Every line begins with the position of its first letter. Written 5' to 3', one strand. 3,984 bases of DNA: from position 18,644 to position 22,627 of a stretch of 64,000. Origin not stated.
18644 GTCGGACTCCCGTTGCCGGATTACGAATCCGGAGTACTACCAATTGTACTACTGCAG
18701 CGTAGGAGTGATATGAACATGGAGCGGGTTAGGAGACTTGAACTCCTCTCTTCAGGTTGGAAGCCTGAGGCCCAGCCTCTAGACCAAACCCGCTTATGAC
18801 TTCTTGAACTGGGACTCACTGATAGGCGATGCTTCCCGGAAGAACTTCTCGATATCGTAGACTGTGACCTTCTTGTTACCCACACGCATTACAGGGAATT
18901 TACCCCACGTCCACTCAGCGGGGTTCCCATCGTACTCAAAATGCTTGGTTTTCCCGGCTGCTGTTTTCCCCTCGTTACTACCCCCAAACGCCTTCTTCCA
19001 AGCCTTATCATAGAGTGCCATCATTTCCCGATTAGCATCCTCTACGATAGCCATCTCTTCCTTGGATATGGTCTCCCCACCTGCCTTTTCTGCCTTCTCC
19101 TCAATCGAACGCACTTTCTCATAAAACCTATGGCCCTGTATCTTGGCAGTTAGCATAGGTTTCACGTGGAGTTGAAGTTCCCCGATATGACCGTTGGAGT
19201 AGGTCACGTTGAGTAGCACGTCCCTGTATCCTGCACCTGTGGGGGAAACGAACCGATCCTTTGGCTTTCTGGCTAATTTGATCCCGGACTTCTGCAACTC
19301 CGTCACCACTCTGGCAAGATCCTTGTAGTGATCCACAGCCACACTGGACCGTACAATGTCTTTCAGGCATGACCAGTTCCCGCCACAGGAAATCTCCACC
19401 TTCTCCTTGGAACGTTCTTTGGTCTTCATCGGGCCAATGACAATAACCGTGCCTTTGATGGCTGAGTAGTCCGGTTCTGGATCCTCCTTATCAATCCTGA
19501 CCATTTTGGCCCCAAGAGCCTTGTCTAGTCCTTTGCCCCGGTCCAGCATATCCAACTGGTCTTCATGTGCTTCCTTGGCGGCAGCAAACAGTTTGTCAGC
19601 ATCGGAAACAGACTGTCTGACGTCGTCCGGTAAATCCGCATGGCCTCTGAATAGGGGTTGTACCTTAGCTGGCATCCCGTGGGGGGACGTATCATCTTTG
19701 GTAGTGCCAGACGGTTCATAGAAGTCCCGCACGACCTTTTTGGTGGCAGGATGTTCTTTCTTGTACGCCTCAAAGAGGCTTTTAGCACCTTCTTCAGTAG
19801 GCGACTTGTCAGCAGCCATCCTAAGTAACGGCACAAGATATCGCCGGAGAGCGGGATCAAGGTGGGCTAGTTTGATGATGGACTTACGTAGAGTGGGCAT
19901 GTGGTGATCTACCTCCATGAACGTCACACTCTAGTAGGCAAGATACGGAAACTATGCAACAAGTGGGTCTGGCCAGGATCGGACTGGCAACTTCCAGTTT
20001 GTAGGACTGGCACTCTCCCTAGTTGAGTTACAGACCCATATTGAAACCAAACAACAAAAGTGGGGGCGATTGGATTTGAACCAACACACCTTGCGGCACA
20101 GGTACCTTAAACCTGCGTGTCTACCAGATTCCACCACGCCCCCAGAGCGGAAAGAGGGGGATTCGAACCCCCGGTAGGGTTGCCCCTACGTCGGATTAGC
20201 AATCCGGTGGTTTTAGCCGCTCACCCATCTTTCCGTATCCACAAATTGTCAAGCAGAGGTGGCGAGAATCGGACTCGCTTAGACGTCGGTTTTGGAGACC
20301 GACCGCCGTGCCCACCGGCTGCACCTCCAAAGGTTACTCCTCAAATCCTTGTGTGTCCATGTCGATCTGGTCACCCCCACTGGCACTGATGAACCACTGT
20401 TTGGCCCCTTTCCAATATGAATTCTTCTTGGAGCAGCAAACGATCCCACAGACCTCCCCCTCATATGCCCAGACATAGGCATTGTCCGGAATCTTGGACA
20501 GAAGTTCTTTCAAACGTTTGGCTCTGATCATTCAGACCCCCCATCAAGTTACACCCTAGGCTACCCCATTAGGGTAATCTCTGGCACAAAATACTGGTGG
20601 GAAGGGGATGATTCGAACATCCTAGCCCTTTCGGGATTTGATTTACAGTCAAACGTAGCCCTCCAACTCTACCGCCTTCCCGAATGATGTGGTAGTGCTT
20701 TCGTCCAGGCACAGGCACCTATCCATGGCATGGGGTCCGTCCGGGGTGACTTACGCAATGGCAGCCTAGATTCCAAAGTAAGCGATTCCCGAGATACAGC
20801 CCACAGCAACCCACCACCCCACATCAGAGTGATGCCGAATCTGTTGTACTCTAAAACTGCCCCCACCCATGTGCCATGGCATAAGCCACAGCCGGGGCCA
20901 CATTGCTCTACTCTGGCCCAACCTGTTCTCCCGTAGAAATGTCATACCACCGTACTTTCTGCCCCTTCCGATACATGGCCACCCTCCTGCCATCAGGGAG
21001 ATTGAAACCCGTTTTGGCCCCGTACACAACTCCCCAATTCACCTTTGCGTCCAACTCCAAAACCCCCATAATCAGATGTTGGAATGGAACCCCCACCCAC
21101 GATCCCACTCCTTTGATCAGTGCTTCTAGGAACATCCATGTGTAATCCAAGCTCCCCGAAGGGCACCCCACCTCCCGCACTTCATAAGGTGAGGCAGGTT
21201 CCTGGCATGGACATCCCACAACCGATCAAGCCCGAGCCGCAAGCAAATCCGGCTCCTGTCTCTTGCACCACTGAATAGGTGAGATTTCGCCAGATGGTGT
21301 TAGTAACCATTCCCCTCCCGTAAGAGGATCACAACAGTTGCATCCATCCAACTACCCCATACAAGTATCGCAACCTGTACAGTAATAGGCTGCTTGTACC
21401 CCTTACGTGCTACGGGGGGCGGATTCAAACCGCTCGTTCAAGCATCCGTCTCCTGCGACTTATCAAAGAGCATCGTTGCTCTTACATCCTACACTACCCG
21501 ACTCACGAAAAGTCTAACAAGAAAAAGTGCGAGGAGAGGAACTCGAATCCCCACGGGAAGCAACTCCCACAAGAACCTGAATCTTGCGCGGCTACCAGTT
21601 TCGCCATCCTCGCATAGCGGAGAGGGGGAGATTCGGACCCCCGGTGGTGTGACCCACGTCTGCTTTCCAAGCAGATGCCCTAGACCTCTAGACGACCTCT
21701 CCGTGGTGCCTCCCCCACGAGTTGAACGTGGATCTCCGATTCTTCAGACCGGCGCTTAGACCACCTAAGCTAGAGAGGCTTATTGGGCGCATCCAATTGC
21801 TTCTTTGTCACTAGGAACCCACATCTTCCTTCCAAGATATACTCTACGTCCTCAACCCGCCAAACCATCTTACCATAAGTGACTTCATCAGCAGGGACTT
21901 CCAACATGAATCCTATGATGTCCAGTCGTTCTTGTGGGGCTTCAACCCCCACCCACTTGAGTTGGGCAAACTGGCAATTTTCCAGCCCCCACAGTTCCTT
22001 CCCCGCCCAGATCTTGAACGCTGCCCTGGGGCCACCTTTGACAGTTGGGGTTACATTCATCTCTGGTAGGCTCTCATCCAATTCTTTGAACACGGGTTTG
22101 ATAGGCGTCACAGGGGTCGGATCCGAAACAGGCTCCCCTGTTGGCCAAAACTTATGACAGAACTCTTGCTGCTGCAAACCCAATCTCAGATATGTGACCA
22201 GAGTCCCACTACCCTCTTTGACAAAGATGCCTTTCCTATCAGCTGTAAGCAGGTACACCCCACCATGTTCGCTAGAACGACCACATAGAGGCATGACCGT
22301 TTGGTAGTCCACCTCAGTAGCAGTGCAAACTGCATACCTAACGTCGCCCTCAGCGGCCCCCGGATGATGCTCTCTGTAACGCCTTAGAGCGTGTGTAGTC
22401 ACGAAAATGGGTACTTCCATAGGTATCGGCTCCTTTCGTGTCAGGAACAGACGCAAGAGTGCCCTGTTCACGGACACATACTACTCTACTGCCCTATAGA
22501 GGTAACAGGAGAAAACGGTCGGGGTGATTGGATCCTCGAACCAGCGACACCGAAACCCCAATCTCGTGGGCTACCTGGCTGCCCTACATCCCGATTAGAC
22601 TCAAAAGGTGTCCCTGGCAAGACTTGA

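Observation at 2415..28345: Directional U-to-C replacement at invariant tRNA positions 8, 33 and 55: candidate phage tRNA C-to-U editing system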

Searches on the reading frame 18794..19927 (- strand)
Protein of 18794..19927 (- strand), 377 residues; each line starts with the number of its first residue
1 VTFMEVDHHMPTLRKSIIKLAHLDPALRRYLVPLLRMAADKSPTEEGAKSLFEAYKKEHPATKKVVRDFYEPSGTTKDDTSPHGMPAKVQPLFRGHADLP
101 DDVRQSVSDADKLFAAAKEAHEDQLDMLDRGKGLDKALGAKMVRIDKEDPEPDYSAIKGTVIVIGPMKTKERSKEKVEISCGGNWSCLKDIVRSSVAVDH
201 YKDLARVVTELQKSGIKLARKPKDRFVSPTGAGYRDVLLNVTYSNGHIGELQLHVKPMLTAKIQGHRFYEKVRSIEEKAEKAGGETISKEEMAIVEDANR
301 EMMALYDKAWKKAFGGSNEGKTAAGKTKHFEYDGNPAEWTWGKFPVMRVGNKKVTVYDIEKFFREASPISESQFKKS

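Call 11: search_protein_families(library=pfam, proteins=[window:18794-19927:-], max_evalue=0.001)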
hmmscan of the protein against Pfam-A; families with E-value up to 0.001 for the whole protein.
window:18794-19927:- (377 aa): 0 families

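Call 13: find_related_loci(query=window:18794-19927:-, collection=viral_contigs, flank=10000)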
Query window:18794-19927:- (377 aa) in viral_contigs; peptide patterns used: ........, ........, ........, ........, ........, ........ (x = any residue, [..] = any of these).
2 stretches matched a pattern, but none encodes a relative of the query by tblastn (E <= 1e-3).

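Call 17: search_protein_families(library=phrogs, proteins=[window:18794-19927:-], max_evalue=0.001)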
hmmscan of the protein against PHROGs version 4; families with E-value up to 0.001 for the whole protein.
window:18794-19927:- (377 aa): 0 families

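Call 19: find_homologous_proteins(query=window:18794-19927:-)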
Query window:18794-19927:- (377 aa): 53 proteins with E <= 0.001 among 2508 candidates.
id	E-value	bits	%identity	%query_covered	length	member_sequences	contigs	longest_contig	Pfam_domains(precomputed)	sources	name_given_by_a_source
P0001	2.8e-135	470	100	56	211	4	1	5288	-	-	-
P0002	2.1e-101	358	51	97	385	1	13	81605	-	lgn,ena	-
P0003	2.8e-101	358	55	93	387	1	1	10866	-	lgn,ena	-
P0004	4.5e-98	347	48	95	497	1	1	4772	-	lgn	-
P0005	2.0e-93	332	50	93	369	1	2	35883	-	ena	-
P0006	4.3e-86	308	51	88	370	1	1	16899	-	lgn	-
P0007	1.1e-85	306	49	88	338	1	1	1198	-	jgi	-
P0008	3.6e-84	301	50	85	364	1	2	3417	-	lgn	-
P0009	6.4e-84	301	49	86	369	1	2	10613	-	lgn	-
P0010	9.8e-84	300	53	74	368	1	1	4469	-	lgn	-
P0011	6.3e-83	297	54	74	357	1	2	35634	-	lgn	-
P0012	1.2e-82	296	45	86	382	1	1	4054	-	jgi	jgi:hypothetical protein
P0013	1.4e-82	296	46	86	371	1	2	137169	-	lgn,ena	-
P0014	6.3e-82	294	53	74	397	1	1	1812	-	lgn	-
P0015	2.6e-81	292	49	86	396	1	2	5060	-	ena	-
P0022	9.1e-79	284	48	91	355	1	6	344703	-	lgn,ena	-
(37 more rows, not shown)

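Call 20: find_encoding_contigs(protein=P0002, flank=10000, max_places=3)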
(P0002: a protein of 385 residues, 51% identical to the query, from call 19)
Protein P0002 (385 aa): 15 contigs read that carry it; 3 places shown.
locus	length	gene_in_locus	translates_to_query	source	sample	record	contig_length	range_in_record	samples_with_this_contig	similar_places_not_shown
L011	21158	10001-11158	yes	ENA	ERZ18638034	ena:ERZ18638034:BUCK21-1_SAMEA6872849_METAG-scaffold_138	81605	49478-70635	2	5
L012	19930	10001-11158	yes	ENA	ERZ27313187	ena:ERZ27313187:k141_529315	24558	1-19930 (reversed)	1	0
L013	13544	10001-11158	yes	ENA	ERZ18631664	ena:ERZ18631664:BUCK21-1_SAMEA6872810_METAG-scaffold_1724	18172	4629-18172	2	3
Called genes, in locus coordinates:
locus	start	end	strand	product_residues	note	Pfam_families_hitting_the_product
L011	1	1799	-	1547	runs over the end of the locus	-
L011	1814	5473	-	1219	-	-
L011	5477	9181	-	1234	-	-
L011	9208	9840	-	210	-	-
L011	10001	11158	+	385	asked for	-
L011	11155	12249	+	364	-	PF11019:DUF2608 (faint)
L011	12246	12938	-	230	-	-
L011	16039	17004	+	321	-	-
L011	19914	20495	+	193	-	-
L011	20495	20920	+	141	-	-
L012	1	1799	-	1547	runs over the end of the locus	-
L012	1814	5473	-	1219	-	-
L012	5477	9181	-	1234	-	-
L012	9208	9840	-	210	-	-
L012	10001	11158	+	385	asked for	-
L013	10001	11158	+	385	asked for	-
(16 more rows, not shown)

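Call 21: find_encoding_contigs(protein=P0022, flank=10000, max_places=2)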
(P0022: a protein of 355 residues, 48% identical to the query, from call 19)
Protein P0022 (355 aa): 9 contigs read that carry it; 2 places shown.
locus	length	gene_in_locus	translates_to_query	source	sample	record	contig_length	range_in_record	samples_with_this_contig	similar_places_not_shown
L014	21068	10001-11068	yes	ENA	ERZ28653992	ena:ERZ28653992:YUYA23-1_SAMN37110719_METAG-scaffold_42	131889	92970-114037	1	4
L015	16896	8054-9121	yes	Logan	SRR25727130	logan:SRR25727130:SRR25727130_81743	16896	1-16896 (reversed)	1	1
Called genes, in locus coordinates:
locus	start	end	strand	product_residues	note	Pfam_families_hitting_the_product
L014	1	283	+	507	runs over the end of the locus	PF03796:DnaB_C, PF06745:ATPase (weak), PF13481:AAA_25 (weak)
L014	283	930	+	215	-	PF01807:Zn_ribbon_DnaG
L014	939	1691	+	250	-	PF02086:MethyltransfD12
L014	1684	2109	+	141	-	-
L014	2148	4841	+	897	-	PF00476:DNA_pol_A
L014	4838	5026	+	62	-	-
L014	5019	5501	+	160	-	-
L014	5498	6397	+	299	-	PF02511:Thy1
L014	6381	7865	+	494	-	PF00004:AAA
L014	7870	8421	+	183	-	-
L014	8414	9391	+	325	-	-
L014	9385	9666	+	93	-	-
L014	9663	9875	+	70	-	-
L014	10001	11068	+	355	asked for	-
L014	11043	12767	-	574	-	PF04851:ResIII (faint), PF00176:SNF2-rel_dom, PF00270:DEAD (weak), PF00271:Helicase_C (weak)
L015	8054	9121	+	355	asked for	-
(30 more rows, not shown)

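Call 22: find_encoding_contigs(protein=P0013, flank=10000, max_places=2)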
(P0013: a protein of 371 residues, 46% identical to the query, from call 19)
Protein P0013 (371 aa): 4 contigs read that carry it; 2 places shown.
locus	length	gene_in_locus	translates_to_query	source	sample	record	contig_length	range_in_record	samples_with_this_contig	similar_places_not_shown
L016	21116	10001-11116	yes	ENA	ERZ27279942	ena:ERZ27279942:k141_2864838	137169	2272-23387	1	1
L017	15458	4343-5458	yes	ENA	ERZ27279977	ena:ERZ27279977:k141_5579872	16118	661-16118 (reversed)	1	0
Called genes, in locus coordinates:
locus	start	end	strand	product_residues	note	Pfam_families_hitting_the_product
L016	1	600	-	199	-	-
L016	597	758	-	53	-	-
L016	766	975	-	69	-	-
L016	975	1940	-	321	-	PF06067:DUF932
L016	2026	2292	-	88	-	-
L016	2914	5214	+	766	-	PF00092:VWA (weak), PF13519:VWA_2 (weak)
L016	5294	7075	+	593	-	PF00773:RNB, PF00035:dsrm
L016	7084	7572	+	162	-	PF15891:Nuc_deoxyri_tr2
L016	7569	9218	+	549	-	PF00912:Transgly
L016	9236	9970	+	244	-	PF21448:DNMK (faint)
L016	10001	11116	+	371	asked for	-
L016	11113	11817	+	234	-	PF01183:Glyco_hydro_25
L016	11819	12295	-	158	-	-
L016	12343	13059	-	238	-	-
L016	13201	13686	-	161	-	PF19663:DUF6166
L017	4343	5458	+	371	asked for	-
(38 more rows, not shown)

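Call 33: list_cluster_members(proteins=[P0001])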
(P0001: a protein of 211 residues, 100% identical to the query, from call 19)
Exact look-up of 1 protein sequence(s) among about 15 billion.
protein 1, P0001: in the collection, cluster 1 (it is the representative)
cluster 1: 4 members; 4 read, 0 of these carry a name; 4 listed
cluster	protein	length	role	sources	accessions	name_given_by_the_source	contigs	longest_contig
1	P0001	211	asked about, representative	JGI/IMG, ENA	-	-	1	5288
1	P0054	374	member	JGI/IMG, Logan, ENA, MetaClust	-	-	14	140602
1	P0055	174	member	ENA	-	-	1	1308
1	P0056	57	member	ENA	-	-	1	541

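Call 34: find_encoding_contigs(protein=P0054, flank=10000, max_places=10)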
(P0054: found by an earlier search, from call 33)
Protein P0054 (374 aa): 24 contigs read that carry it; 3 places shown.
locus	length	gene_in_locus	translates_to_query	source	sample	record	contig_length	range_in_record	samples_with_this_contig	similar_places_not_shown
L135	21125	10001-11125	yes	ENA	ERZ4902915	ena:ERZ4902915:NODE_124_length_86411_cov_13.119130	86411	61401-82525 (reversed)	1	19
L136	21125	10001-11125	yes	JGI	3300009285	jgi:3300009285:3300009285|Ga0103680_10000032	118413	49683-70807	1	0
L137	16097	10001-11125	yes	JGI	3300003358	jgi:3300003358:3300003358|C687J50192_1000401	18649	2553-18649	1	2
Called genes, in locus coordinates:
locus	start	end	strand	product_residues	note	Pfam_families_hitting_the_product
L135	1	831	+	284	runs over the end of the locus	-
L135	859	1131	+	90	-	-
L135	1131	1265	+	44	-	-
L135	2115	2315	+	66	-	-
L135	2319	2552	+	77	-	-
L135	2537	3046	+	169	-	PF01467:CTP_transf_like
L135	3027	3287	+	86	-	-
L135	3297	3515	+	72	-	-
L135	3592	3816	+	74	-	-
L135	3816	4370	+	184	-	PF15891:Nuc_deoxyri_tr2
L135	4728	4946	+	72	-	-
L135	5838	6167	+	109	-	-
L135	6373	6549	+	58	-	-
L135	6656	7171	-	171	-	-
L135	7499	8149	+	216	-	-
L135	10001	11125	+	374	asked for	-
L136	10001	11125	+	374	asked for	-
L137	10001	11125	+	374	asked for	-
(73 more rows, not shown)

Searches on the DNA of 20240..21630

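Call 70: search_rna_families(source=window, start=20240, end=21630, threshold=evalue, max_evalue=1, show_alignments=4)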
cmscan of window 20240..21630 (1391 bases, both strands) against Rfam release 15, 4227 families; matches with E-value up to 1: 2.
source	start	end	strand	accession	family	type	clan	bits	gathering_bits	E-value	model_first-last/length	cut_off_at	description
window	21528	21613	-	RF00005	tRNA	Gene; tRNA;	CL00001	45.1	29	4.8e-08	1-71/71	no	tRNA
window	20255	20328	-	RF01852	tRNA-Sec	Gene; tRNA;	CL00001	34.5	47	0.0001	1-91/91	no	Selenocysteine transfer RNA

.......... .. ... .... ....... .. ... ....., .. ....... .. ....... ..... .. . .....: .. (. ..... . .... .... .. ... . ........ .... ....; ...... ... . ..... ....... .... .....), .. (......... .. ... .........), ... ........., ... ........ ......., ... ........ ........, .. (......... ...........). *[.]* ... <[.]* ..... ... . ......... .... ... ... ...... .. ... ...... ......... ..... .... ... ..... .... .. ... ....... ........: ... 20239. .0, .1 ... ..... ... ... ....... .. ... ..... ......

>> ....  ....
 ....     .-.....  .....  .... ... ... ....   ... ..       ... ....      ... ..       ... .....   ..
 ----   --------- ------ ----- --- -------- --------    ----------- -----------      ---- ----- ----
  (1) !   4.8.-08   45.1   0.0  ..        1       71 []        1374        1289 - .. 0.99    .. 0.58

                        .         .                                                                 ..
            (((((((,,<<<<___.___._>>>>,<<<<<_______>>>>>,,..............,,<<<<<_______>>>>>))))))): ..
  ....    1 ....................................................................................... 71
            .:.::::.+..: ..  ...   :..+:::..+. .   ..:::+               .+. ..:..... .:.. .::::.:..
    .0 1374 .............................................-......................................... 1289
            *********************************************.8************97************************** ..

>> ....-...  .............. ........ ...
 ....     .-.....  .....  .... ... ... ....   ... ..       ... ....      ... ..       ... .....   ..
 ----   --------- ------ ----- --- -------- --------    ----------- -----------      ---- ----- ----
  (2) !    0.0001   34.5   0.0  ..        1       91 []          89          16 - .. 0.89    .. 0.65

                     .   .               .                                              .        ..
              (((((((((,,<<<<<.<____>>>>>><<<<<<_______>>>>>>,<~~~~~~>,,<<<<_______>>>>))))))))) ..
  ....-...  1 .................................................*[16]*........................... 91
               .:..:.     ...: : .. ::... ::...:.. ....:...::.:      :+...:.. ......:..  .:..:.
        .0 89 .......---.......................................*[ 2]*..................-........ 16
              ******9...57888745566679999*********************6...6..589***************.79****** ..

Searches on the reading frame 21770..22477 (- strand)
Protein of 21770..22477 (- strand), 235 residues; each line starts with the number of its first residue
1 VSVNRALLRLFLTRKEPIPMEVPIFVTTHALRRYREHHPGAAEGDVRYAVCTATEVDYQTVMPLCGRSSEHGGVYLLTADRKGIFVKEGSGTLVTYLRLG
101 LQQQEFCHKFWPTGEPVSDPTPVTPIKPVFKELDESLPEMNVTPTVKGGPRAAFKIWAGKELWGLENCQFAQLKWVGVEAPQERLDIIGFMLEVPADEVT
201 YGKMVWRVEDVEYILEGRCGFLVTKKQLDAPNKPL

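Call 17: search_protein_families(library=phrogs, proteins=[window:21770-22477:-], max_evalue=0.001)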
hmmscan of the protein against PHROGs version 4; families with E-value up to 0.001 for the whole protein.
window:21770-22477:- (235 aa): 0 families

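Call 32: find_related_loci(query=window:21770-22477:-, collection=viral_contigs, flank=10000)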
Query window:21770-22477:- (235 aa) in viral_contigs; peptide patterns used: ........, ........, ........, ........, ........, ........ (x = any residue, [..] = any of these).
No stretch of DNA in the collection matches any of the patterns.
